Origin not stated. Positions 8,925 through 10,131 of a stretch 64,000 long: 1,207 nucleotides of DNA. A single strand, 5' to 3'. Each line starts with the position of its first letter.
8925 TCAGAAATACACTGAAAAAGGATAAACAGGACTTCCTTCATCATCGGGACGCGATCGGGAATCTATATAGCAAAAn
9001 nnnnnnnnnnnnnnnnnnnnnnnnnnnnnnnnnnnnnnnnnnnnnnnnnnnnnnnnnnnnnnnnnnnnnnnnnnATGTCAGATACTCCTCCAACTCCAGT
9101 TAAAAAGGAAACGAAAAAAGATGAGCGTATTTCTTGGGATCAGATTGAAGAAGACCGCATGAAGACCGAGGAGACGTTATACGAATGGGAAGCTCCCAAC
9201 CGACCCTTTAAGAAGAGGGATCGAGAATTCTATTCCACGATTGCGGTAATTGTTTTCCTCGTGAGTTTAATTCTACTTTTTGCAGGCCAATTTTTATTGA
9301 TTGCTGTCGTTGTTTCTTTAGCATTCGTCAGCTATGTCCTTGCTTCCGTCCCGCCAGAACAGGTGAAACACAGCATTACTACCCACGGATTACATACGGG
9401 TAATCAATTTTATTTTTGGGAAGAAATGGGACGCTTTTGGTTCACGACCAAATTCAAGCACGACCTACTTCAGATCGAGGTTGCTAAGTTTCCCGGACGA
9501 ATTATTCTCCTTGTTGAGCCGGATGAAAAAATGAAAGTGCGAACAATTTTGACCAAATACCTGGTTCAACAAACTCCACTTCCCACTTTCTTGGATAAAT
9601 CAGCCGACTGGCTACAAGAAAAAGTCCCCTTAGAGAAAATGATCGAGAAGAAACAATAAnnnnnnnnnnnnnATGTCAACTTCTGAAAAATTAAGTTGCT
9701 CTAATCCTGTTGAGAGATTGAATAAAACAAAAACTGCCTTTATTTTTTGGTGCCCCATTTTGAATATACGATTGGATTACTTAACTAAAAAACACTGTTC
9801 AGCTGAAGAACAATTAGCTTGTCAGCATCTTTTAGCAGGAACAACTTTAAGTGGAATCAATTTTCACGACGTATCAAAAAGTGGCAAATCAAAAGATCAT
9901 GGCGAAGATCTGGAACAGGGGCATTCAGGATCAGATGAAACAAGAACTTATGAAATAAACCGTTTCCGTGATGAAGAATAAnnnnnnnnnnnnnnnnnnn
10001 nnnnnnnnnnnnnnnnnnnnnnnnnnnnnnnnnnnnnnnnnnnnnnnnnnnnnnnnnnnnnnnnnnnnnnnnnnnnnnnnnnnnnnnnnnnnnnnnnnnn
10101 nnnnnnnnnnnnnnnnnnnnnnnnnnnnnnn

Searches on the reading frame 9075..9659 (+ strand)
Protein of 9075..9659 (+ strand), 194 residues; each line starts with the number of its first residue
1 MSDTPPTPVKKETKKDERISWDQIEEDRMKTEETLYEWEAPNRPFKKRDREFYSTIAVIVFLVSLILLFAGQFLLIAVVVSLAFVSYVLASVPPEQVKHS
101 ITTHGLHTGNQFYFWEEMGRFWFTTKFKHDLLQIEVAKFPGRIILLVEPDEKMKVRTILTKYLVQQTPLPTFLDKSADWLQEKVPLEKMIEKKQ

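Call 10: search_protein_families(library=pfam, proteins=[window:9075-9659:+], max_evalue=0.01)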
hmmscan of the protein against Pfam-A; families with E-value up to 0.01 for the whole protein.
window:9075-9659:+ (194 aa): 0 families

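Call 47: find_homologous_proteins(query=window:9075-9659:+, max_evalue=1e-10)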
Query window:9075-9659:+ (194 aa): 160 proteins with E <= 1e-10 among 264 candidates; the best 120 are listed.
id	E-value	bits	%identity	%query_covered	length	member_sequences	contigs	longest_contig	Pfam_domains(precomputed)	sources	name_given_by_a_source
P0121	1.5e-108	379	88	100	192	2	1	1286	-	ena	-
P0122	6.3e-99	347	79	100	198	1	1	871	-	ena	-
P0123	1.7e-98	346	79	99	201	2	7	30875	-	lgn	-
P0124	8.0e-68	246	64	84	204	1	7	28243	-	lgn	-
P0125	1.4e-67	245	61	89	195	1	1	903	-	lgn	-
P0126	1.8e-67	245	59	91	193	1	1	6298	-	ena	-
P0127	4.5e-66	240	56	97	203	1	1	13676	-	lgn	-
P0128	1.9e-65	238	57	97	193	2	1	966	-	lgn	-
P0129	2.4e-64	234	59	91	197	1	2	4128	-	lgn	-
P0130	1.6e-61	225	59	86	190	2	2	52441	-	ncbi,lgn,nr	ncbi:MAG TPA: hypothetical protein VLH19_01275 [Patescibacteria group bacterium]|nr:hypothetical pro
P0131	7.8e-61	223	59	86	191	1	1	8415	-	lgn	-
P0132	2.5e-59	218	59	82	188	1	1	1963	-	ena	-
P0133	5.7e-59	217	65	79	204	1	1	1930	-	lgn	-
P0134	1.2e-58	216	53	98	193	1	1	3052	-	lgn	-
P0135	5.7e-58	214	54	97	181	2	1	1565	-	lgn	-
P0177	4.0e-54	201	56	80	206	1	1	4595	-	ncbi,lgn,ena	-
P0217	2.7e-50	189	46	96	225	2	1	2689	-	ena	-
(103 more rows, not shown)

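Call 48: find_encoding_contigs(protein=P0123, flank=3000, max_places=8)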
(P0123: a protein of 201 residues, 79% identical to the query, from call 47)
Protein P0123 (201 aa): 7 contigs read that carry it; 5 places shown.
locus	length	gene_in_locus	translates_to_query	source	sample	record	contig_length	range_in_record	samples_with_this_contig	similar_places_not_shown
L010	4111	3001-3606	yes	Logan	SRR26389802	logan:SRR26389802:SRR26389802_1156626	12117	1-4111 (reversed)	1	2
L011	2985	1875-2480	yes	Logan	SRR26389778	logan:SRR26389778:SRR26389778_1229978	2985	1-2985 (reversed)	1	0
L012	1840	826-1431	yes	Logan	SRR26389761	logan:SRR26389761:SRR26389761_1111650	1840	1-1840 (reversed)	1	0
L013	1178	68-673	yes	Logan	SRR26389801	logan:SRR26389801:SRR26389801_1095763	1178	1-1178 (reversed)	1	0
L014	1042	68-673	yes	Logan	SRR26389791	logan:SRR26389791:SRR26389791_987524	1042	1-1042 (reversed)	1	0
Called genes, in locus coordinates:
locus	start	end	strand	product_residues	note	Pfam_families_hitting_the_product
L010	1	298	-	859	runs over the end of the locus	PF16586:DUF5060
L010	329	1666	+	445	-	PF09992:NAGPA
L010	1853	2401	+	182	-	PF00908:dTDP_sugar_isom, PF14667:Polysacc_synt_C (weak)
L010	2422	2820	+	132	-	-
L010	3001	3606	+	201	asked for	-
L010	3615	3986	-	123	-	-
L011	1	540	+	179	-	?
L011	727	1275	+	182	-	PF00908:dTDP_sugar_isom, PF14667:Polysacc_synt_C (weak)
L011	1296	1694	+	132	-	-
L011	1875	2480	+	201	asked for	-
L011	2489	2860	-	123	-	-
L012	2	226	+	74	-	?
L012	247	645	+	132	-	-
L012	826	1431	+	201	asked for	-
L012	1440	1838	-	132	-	?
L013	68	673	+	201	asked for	-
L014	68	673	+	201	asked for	-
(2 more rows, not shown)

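Call 49: find_encoding_contigs(protein=P0121, flank=3000, max_places=4)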
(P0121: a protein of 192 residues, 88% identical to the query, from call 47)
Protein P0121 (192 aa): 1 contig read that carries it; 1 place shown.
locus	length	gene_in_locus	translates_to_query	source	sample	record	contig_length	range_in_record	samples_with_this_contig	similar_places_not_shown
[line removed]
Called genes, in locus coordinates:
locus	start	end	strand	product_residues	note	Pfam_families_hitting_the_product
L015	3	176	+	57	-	?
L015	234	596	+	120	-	-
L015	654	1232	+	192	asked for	-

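Call 50: find_encoding_contigs(protein=P0124, flank=3000, max_places=8)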
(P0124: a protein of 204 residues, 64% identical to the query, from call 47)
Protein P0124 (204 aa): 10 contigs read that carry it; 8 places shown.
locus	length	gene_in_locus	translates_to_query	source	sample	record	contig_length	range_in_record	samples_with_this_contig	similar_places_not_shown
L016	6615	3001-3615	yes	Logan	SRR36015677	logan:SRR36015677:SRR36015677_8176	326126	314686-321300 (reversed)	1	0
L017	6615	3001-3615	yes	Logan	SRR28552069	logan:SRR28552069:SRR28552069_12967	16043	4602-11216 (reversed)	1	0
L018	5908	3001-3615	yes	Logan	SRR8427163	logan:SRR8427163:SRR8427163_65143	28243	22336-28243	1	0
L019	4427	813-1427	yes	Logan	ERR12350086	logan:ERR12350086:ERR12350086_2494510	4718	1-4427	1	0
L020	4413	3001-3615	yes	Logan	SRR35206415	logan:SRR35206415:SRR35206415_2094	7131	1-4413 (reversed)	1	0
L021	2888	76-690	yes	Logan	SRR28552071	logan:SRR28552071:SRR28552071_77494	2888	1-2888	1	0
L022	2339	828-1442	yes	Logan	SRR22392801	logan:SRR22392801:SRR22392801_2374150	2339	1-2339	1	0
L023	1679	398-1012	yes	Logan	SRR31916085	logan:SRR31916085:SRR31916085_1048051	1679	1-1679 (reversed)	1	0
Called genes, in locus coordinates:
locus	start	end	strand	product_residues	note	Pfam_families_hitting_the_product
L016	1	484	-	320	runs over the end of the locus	PF01699:Na_Ca_ex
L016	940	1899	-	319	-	PF01699:Na_Ca_ex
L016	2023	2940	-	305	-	-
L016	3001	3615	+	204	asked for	-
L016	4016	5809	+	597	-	PF02366:PMT (weak), PF13231:PMT_2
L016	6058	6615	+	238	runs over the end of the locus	PF20582:UPF0758_N, PF04002:RadC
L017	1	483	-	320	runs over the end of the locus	PF01699:Na_Ca_ex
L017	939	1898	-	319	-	PF01699:Na_Ca_ex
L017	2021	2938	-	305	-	-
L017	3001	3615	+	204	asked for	-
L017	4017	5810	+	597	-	PF02366:PMT (weak), PF13231:PMT_2 (weak)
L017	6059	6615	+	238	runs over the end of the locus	PF20582:UPF0758_N, PF04002:RadC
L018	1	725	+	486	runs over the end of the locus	PF09852:DUF2079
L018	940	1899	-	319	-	PF01699:Na_Ca_ex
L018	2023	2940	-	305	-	-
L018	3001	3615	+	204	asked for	-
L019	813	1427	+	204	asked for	-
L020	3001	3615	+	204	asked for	-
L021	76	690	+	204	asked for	-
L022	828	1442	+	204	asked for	-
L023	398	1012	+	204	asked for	-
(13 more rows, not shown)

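Call 69: find_encoding_contigs(protein=P0217, flank=2500, max_places=4)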
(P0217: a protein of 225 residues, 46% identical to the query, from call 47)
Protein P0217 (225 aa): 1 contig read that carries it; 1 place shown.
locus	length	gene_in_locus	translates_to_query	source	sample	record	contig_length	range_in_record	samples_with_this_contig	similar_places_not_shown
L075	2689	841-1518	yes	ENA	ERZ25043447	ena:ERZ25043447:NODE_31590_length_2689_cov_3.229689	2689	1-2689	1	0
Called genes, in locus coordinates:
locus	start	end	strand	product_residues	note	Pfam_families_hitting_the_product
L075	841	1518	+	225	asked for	-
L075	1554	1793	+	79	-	-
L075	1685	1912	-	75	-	-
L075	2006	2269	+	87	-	PF01541:GIY-YIG, PF10544:T5orf172 (weak)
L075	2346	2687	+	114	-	?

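Call 70: find_encoding_contigs(protein=P0177, flank=2500, max_places=4)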
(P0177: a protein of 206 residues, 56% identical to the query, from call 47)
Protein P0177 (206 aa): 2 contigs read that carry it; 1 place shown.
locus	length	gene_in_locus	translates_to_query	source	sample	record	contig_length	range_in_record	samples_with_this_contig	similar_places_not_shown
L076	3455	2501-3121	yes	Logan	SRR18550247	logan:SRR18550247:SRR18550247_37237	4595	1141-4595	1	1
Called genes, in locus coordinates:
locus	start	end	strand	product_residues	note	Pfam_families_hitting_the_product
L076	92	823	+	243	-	-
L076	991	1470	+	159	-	-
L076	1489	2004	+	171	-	PF07823:CPDase, PF13563:2_5_RNA_ligase2 (weak)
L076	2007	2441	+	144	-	PF08818:DUF1801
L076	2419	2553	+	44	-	-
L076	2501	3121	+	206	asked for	-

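Call 71: find_encoding_contigs(protein=P0126, flank=2500, max_places=4)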
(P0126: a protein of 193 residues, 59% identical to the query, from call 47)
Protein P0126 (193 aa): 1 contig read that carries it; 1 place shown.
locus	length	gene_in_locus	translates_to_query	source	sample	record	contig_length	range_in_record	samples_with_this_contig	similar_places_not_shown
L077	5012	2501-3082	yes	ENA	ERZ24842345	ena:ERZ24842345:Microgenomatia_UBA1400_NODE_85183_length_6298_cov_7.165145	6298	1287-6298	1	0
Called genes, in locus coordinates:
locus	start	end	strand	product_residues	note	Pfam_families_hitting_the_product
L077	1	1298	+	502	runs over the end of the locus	-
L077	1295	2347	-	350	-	PF02222:ATP-grasp (faint), PF07478:Dala_Dala_lig_C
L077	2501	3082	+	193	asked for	-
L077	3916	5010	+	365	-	?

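Call 72: find_encoding_contigs(protein=P0127, flank=2500, max_places=4)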
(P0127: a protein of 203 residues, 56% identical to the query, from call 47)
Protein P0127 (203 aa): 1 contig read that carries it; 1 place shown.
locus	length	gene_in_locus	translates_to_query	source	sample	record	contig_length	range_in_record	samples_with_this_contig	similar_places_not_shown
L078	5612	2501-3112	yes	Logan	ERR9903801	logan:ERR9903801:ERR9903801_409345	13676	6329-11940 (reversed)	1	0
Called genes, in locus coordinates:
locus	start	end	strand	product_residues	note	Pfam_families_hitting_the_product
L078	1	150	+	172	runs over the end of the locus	-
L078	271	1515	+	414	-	-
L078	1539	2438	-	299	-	PF00331:Glyco_hydro_10 (weak)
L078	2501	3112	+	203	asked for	-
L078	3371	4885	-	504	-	-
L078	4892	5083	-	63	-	-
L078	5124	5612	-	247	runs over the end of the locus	PF00902:TatC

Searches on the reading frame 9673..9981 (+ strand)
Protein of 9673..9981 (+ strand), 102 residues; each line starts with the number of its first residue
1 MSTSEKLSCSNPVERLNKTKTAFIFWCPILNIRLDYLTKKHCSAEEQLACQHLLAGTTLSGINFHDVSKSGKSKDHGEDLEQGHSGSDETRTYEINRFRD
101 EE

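Call 10: search_protein_families(library=pfam, proteins=[window:9673-9981:+], max_evalue=0.01)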
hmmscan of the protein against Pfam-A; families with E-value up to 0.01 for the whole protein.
window:9673-9981:+ (102 aa): 0 families

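Call 12: find_encoding_contigs(protein=window:9673-9981:+, flank=3000, max_places=10)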
Protein window:9673-9981:+ (102 aa): 1 contig read that carries it; 1 place shown.
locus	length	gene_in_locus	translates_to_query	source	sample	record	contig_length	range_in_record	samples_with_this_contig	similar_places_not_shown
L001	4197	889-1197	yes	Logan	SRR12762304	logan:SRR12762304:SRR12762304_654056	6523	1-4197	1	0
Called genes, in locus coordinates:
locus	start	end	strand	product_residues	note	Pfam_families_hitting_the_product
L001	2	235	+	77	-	?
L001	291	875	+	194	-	-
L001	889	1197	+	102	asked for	-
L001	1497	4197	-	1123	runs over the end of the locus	PF00873:ACR_tran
